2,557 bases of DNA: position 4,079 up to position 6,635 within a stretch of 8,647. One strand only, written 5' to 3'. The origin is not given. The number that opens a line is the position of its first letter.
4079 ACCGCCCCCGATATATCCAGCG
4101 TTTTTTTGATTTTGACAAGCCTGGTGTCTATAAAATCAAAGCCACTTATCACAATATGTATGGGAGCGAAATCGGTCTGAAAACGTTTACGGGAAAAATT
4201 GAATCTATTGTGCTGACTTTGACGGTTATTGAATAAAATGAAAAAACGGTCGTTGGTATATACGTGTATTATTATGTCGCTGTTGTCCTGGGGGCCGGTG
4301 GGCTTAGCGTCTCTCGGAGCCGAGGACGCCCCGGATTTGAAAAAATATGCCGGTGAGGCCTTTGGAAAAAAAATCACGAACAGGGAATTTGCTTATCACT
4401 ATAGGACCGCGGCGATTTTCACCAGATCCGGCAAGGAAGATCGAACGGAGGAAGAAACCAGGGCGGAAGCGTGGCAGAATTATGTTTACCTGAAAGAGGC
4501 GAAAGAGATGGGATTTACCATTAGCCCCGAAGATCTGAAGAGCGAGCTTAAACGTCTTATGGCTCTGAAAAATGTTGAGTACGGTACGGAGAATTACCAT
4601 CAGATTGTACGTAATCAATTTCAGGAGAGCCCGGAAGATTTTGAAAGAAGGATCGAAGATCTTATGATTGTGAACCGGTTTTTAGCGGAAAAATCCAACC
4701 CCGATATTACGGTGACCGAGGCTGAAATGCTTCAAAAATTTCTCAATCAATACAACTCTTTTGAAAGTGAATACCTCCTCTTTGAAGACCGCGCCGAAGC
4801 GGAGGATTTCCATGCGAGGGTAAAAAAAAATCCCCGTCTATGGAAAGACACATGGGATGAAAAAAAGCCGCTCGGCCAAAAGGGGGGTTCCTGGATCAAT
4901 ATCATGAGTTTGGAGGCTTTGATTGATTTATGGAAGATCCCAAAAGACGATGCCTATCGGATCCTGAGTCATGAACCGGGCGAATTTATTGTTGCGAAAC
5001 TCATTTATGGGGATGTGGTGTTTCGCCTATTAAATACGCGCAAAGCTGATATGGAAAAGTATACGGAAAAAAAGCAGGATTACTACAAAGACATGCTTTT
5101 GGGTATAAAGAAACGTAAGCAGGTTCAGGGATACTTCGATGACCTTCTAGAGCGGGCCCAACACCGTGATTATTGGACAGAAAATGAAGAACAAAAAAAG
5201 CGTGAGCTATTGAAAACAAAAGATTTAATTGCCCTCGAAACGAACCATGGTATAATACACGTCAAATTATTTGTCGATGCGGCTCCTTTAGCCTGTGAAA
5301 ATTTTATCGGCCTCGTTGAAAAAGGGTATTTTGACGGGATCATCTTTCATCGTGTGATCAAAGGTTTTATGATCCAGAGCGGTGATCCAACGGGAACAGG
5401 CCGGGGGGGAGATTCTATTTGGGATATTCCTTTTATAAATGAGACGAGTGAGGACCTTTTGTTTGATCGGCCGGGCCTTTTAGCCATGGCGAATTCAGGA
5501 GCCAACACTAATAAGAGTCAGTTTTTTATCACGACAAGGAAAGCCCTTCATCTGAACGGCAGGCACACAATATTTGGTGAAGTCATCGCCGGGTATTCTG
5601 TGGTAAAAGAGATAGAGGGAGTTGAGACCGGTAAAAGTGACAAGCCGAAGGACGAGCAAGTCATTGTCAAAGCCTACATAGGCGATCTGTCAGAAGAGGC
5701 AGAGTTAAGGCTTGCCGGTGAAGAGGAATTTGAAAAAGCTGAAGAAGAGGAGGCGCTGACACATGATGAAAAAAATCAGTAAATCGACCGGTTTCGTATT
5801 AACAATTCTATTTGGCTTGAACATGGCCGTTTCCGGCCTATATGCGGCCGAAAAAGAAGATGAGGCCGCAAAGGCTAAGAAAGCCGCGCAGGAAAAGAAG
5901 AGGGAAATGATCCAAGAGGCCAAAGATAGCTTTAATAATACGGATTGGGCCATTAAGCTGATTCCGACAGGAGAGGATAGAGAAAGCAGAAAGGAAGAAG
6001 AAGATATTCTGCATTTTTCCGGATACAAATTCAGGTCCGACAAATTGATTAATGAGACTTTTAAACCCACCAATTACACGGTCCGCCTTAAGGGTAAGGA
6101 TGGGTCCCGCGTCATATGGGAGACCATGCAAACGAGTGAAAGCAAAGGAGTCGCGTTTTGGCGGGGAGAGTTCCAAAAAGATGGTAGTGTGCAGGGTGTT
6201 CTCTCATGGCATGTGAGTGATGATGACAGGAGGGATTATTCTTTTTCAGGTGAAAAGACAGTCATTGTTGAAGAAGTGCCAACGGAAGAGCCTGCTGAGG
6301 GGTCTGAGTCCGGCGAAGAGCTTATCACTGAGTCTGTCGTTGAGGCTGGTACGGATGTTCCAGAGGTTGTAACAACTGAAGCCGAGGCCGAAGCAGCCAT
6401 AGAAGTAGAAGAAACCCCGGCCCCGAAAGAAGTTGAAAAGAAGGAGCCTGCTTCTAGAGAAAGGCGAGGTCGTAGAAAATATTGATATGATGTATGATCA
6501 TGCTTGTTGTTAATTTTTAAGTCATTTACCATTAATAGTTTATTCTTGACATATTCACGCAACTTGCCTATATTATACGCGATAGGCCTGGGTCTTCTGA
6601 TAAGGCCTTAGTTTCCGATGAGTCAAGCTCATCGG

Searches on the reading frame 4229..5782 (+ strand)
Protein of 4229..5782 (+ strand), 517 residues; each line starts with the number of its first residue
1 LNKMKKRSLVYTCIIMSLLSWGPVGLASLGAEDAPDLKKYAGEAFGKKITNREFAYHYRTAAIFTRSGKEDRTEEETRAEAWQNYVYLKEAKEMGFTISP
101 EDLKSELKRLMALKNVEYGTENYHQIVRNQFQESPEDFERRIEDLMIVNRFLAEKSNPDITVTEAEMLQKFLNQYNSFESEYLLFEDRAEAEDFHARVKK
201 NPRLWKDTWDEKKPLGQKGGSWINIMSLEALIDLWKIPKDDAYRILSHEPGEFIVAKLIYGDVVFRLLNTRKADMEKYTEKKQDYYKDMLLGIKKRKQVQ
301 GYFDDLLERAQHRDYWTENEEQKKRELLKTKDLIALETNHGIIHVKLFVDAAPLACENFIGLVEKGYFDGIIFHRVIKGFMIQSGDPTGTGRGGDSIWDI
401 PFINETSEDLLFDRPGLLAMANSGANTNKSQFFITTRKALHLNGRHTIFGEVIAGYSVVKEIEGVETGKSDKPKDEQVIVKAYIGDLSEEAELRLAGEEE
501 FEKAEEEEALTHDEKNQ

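Call 8: search_protein_families(library=pfam, proteins=[window:4229-5782:+], max_evalue=0.01)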
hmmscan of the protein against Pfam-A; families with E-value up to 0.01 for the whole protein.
window:4229-5782:+ (517 aa): 3 families
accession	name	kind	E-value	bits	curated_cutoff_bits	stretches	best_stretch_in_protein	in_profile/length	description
PF00160.26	Pro_isomerase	-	4.2e-48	164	21.7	1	334-482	2-157/159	Cyclophilin type peptidyl-prolyl cis-trans isomerase/CLD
PF13624.11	SurA_N_3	-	4e-06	27.2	27.2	1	13-150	20-160/162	SurA-like N-terminal domain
PF13623.11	SurA_N_2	-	1.1e-05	25.7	28.5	1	37-112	39-124/145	SurA-like N-terminal domain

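Call 16: find_homologous_proteins(query=window:4229-5782:+, max_evalue=1e-20)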
Query window:4229-5782:+ (517 aa): 2774 proteins with E <= 1e-20 among 8000 candidates; the best 120 are listed.
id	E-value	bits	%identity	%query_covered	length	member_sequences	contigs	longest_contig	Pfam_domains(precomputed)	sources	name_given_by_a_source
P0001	0.0e+0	1059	94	97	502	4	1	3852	PF00160.27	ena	-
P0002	7.7e-194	663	59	98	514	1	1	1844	PF00160.27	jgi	jgi:peptidylprolyl isomerase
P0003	1.2e-190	653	63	87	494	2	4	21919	PF00160.27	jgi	jgi:peptidylprolyl isomerase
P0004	4.3e-188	644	63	86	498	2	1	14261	PF00160.27,PF13623.12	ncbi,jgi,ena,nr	ncbi:MAG: peptidylprolyl isomerase [Candidatus Omnitrophica bacterium]|nr:peptidylprolyl isomerase [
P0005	1.2e-186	639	62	87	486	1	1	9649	PF00160.27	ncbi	-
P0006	1.4e-186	639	63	86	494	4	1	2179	PF00160.27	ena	-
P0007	8.8e-185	633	59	92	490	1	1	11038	PF00160.27,PF13623.12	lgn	-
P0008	1.0e-184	633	59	92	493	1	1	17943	PF00160.27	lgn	-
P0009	1.1e-184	633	61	89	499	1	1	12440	PF00160.27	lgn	-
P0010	2.1e-184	632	58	93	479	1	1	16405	PF00160.27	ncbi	-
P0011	4.6e-184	631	59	92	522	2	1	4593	PF00160.27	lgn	-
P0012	1.9e-183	629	63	86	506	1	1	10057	PF00160.27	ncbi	-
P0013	2.3e-183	629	63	86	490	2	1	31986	PF00160.27,PF13623.12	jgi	jgi:peptidylprolyl isomerase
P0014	2.8e-183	628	59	94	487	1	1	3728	PF00160.27,PF13623.12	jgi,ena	-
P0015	5.4e-182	624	58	91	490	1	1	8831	PF00160.27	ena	-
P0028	9.4e-178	610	62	86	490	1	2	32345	PF00160.27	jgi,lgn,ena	-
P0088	6.8e-168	577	89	56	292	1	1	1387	PF00160.27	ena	-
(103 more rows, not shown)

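Call 17: find_encoding_contigs(protein=P0001, flank=10000, max_places=4)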
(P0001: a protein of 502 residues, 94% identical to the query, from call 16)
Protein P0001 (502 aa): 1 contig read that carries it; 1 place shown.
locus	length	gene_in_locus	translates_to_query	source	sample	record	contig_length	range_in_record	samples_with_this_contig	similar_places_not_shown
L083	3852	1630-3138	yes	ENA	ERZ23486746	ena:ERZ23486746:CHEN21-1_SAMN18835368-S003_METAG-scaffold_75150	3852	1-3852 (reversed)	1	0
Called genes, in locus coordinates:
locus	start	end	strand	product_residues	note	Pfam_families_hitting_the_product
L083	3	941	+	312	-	?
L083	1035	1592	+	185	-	-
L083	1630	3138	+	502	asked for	PF00160:Pro_isomerase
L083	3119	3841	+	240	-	-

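Call 18: find_encoding_contigs(protein=P0003, flank=10000, max_places=4)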
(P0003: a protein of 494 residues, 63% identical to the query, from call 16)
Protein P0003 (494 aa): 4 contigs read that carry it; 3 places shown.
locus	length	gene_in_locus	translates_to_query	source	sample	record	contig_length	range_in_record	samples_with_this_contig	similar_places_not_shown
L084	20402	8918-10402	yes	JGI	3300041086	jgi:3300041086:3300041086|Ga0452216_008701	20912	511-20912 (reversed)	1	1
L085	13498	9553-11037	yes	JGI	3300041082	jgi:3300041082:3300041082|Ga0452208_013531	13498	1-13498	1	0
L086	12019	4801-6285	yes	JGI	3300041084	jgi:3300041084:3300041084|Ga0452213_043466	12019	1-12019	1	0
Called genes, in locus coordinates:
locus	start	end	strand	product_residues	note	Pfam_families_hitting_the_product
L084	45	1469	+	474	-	PF00989:PAS, PF13188:PAS_8 (faint), PF12860:PAS_7 (weak), PF13426:PAS_9 (weak), PF08348:PAS_6 (weak), PF00512:HisKA, PF02518:HATPase_c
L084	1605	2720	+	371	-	PF00072:Response_reg, PF00563:EAL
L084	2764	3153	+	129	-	PF00072:Response_reg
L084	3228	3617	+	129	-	PF00072:Response_reg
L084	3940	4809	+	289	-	PF13191:AAA_16 (weak), PF01637:ATPase_2 (weak), PF13173:AAA_14 (faint), PF13401:AAA_22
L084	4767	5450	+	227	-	-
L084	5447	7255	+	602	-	PF03958:Secretin_N, PF00263:Secretin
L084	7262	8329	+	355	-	PF13432:TPR_16 (faint), PF00515:TPR_1, PF07719:TPR_2 (weak), PF13181:TPR_8 (weak), PF13431:TPR_17 (faint), PF13414:TPR_11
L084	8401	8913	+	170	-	-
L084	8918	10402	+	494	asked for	PF00160:Pro_isomerase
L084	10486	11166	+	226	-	-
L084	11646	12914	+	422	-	PF01797:Y1_Tnp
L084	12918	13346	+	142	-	-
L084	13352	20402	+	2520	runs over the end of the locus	?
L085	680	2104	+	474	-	PF00989:PAS, PF13188:PAS_8 (faint), PF12860:PAS_7 (weak), PF13426:PAS_9 (weak), PF08348:PAS_6 (weak), PF00512:HisKA, PF02518:HATPase_c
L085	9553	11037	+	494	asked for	PF00160:Pro_isomerase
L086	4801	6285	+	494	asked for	PF00160:Pro_isomerase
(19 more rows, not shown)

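Call 19: find_encoding_contigs(protein=P0004, flank=10000, max_places=4)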
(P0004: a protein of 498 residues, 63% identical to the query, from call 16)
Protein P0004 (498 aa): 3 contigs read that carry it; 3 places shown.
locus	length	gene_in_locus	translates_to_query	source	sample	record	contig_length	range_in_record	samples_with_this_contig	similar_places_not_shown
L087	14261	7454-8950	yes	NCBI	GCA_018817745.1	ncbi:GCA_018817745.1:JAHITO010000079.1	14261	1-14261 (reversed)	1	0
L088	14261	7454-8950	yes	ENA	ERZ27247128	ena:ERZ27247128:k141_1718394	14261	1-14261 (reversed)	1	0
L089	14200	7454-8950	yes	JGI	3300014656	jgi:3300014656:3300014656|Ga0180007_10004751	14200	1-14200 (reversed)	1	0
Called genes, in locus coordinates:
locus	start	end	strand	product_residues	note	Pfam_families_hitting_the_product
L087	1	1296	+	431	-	PF00512:HisKA, PF02518:HATPase_c, PF00990:GGDEF (weak)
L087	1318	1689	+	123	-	PF00072:Response_reg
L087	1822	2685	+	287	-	PF13191:AAA_16, PF01637:ATPase_2, PF13245:AAA_19 (weak), PF13173:AAA_14 (weak), PF13401:AAA_22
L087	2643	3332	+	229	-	-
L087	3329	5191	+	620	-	PF03958:Secretin_N, PF00263:Secretin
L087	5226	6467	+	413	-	PF07719:TPR_2 (faint), PF00515:TPR_1 (weak), PF13424:TPR_12 (faint), PF13431:TPR_17 (faint), PF13414:TPR_11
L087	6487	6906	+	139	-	-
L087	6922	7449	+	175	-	-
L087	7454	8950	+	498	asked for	PF13623:SurA_N_2, PF00160:Pro_isomerase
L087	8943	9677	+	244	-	-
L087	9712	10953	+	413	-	PF01075:Glyco_transf_9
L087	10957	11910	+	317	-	PF03706:LPG_synthase_TM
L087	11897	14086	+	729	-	PF00515:TPR_1, PF13414:TPR_11, PF13424:TPR_12, PF13431:TPR_17, PF00515:TPR_1, PF13414:TPR_11, PF13424:TPR_12, PF00515:TPR_1, +48 more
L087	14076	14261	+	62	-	?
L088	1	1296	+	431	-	?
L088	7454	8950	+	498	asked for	PF13623:SurA_N_2, PF00160:Pro_isomerase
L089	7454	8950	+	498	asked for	PF13623:SurA_N_2, PF00160:Pro_isomerase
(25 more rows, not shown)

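Call 40: find_encoding_contigs(protein=P0013, flank=10000, max_places=2)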
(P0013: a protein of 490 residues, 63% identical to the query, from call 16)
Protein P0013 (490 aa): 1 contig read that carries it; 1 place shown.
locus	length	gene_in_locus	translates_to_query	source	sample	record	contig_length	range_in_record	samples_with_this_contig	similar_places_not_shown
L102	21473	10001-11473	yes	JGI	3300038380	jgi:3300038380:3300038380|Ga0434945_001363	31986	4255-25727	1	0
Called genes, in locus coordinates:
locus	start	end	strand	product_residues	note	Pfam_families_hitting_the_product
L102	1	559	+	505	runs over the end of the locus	PF03705:CheR_N, PF01739:CheR, PF13428:TPR_14 (faint), PF24575:TPR_Slam (faint), PF12895:ANAPC3 (weak), PF00515:TPR_1 (faint), PF12895:ANAPC3, PF14559:TPR_19, +6 more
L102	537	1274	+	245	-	PF01590:GAF, PF13185:GAF_2, PF13492:GAF_3, PF03861:ANTAR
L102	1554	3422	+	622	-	PF01134:GIDA, PF12831:FAD_oxidored (weak), PF21680:GIDA_C_1st, PF13932:SAM_GIDA_C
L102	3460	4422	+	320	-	PF04055:Radical_SAM, PF16199:Radical_SAM_C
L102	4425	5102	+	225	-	-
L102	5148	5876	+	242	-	PF13505:OMP_b-brl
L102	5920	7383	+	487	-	PF00989:PAS, PF08448:PAS_4 (weak), PF13188:PAS_8 (weak), PF13426:PAS_9, PF00512:HisKA, PF02518:HATPase_c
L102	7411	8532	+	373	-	PF00072:Response_reg, PF00563:EAL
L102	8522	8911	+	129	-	PF00072:Response_reg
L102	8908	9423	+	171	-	-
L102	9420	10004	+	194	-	-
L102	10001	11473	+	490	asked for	PF13623:SurA_N_2 (weak), PF00160:Pro_isomerase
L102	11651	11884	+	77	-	PF13411:MerR_1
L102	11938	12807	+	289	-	PF13191:AAA_16 (weak), PF01637:ATPase_2, PF24883:NPHP3_N (faint), PF13173:AAA_14 (weak), PF13401:AAA_22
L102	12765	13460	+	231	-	-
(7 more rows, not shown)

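Call 41: find_encoding_contigs(protein=P0028, flank=10000, max_places=2)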
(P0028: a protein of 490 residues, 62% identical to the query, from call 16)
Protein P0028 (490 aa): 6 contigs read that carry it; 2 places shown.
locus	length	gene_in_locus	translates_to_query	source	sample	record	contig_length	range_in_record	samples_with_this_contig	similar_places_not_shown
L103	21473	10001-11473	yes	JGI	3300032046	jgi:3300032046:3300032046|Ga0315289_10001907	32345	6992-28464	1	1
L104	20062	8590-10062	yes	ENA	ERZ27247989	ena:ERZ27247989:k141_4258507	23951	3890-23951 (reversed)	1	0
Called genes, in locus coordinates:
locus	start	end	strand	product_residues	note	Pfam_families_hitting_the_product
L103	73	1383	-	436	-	PF00309:Sigma54_AID, PF04963:Sigma54_CBD, PF04552:Sigma54_DBD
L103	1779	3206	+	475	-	PF00989:PAS, PF13426:PAS_9 (weak), PF08348:PAS_6 (weak), PF00512:HisKA, PF02518:HATPase_c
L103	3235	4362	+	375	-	PF00072:Response_reg, PF23198:PDE8A_N (weak), PF00563:EAL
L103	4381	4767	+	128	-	PF23198:PDE8A_N (weak), PF00072:Response_reg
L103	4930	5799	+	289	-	PF13191:AAA_16 (weak), PF01637:ATPase_2, PF13173:AAA_14 (weak), PF13401:AAA_22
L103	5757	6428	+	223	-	PF11356:T2SSC (weak)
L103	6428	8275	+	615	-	PF07660:STN (faint), PF03958:Secretin_N, PF00263:Secretin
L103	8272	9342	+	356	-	-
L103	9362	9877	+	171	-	-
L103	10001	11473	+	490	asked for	PF00160:Pro_isomerase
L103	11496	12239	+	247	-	-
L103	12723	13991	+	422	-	PF01797:Y1_Tnp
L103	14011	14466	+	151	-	-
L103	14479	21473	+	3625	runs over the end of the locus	?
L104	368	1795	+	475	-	PF00989:PAS, PF13426:PAS_9 (weak), PF08348:PAS_6 (weak), PF00512:HisKA, PF02518:HATPase_c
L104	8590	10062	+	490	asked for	PF00160:Pro_isomerase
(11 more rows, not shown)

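Call 42: find_encoding_contigs(protein=P0008, flank=10000, max_places=2)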
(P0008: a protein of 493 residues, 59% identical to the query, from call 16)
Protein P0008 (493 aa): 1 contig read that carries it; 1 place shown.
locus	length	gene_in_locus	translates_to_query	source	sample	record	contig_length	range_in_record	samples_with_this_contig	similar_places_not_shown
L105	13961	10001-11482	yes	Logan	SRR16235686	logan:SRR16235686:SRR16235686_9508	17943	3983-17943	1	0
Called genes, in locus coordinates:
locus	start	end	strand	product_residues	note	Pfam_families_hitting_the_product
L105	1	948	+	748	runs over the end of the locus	PF01564:Spermine_synth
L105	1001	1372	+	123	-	-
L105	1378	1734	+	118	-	-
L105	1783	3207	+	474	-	PF00989:PAS, PF13188:PAS_8 (weak), PF12860:PAS_7 (weak), PF13426:PAS_9, PF00512:HisKA, PF02518:HATPase_c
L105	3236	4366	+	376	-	PF00072:Response_reg, PF00563:EAL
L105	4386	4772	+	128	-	PF00072:Response_reg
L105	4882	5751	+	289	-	PF13191:AAA_16 (weak), PF01637:ATPase_2 (weak), PF13173:AAA_14 (weak), PF13401:AAA_22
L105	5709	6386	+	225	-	PF11356:T2SSC (weak)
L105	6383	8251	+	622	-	PF07660:STN (faint), PF03958:Secretin_N, PF00263:Secretin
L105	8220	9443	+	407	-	-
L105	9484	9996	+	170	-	-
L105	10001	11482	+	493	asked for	PF00160:Pro_isomerase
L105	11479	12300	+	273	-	-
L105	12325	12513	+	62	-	-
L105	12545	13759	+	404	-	PF01075:Glyco_transf_9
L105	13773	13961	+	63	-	?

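Call 57: list_cluster_members(proteins=[P0001, P0122, P0121, P0088])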
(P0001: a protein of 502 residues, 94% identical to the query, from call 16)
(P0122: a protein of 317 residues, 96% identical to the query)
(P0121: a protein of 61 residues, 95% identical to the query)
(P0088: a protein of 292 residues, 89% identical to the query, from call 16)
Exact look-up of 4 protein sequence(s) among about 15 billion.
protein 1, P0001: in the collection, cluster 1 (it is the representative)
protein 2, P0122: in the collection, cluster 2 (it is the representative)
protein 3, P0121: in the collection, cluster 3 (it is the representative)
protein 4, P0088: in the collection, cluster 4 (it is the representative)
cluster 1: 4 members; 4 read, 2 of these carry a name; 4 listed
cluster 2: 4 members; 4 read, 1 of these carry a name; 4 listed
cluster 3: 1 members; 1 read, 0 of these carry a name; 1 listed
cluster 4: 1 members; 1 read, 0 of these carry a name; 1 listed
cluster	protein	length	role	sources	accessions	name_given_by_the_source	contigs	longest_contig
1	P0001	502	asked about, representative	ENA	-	-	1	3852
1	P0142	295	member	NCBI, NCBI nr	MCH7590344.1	hypothetical protein IIB34_04815, partial [PVC group bacterium] | hypothetical protein [PVC group bacterium]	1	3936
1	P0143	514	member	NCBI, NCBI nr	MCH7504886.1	peptidylprolyl isomerase [PVC group bacterium]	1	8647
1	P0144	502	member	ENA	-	-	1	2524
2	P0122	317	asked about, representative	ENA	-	-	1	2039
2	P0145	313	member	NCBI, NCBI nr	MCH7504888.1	glycosyltransferase [PVC group bacterium]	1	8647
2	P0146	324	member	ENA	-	-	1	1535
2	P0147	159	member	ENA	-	-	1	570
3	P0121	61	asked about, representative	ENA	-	-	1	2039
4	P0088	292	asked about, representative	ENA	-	-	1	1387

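Call 58: find_encoding_contigs(protein=P0142, flank=10000, max_places=3)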
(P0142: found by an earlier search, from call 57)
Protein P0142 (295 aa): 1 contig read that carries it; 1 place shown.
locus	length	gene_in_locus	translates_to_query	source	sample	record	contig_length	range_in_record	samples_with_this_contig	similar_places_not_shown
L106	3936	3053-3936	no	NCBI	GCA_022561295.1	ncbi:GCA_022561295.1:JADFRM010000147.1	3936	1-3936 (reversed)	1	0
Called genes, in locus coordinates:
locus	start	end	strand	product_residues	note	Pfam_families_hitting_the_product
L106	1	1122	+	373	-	PF00263:Secretin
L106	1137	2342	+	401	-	PF13176:TPR_7 (faint), PF13424:TPR_12 (faint), PF07719:TPR_2 (faint), PF00515:TPR_1 (faint), PF13414:TPR_11 (faint)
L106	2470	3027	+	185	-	-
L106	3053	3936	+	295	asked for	?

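Call 59: find_encoding_contigs(protein=P0146, flank=10000, max_places=3)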
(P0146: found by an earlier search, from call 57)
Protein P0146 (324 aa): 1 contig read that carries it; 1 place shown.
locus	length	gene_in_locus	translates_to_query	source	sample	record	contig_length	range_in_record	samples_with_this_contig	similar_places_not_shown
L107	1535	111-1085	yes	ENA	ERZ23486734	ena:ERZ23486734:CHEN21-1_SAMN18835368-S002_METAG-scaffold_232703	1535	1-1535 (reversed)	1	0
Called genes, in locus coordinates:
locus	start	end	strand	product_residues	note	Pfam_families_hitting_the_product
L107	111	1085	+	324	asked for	PF00535:Glycos_transf_2, PF10111:Glyco_tranf_2_2, PF13641:Glyco_tranf_2_3, PF13632:Glyco_trans_2_3 (weak)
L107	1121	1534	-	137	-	?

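Call 80: search_protein_families(library=ncbifam, proteins=[L084:11646-12914:+], max_evalue=0.001)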
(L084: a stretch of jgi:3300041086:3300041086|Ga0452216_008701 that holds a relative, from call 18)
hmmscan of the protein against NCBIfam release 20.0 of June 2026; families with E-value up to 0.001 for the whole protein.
L084:11646-12914:+ (422 aa): 1 family
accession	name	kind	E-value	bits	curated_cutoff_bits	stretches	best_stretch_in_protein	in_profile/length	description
NF047646.1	REP_Tyr_transpos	equivalog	2e-19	69.9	80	1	4-140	2-146/146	REP-associated tyrosine transposase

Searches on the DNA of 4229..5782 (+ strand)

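Call 35: search_rna_families(sources=[L084, L087, L100, L083, L101], threshold=gathering)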
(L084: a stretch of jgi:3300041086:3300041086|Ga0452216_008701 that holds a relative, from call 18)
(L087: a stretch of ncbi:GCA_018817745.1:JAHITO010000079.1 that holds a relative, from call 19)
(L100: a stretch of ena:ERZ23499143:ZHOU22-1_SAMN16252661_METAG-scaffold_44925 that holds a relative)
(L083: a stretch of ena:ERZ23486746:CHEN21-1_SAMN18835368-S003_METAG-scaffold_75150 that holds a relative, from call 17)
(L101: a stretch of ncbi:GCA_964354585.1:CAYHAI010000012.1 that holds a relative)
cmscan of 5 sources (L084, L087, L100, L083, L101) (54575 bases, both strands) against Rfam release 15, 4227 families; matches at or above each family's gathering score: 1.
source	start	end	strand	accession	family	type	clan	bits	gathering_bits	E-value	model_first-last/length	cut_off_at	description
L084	11443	11530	+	RF01051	c-di-GMP-I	Cis-reg; riboswitch;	CL00126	59.3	35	4.1e-09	1-87/87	no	c-di-GMP-I riboswitch aptamer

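Call 44: search_rna_families(sources=[L102, L103, L105], threshold=gathering)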
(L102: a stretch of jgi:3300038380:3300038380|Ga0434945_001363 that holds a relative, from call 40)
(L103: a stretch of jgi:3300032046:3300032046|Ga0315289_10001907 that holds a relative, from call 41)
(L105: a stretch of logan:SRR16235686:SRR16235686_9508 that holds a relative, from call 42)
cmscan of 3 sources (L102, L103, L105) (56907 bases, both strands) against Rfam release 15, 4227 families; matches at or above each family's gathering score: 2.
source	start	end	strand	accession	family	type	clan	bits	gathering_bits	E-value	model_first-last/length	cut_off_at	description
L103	12461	12550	+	RF01051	c-di-GMP-I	Cis-reg; riboswitch;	CL00126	53.5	35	1.1e-07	1-87/87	no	c-di-GMP-I riboswitch aptamer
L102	18884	18987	+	RF01051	c-di-GMP-I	Cis-reg; riboswitch;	CL00126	51.4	35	3.5e-07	1-87/87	no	c-di-GMP-I riboswitch aptamer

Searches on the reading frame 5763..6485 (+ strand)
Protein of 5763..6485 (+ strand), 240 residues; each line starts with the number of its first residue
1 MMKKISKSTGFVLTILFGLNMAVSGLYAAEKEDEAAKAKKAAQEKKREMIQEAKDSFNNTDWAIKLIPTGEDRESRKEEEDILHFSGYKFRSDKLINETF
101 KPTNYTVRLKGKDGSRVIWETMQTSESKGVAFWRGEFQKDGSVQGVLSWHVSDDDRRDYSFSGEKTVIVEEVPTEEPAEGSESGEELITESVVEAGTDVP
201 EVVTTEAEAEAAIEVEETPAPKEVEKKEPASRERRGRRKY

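Call 8: search_protein_families(library=pfam, proteins=[window:5763-6485:+], max_evalue=0.01)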
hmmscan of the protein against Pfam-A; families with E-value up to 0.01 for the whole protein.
window:5763-6485:+ (240 aa): 0 families

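Call 10: find_encoding_contigs(protein=window:5763-6485:+, flank=10000, max_places=10)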
Protein window:5763-6485:+ (240 aa): no gene with exactly this product is on record in the collection.

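Call 74: search_protein_families(library=padloc, proteins=[window:5763-6485:+], max_evalue=0.01)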
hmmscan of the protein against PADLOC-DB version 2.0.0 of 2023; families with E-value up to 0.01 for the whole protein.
window:5763-6485:+ (240 aa): 0 families

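Call 80: search_protein_families(library=ncbifam, proteins=[window:5763-6485:+], max_evalue=0.001)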
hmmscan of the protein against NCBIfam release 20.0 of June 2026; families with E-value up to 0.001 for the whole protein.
window:5763-6485:+ (240 aa): 0 families
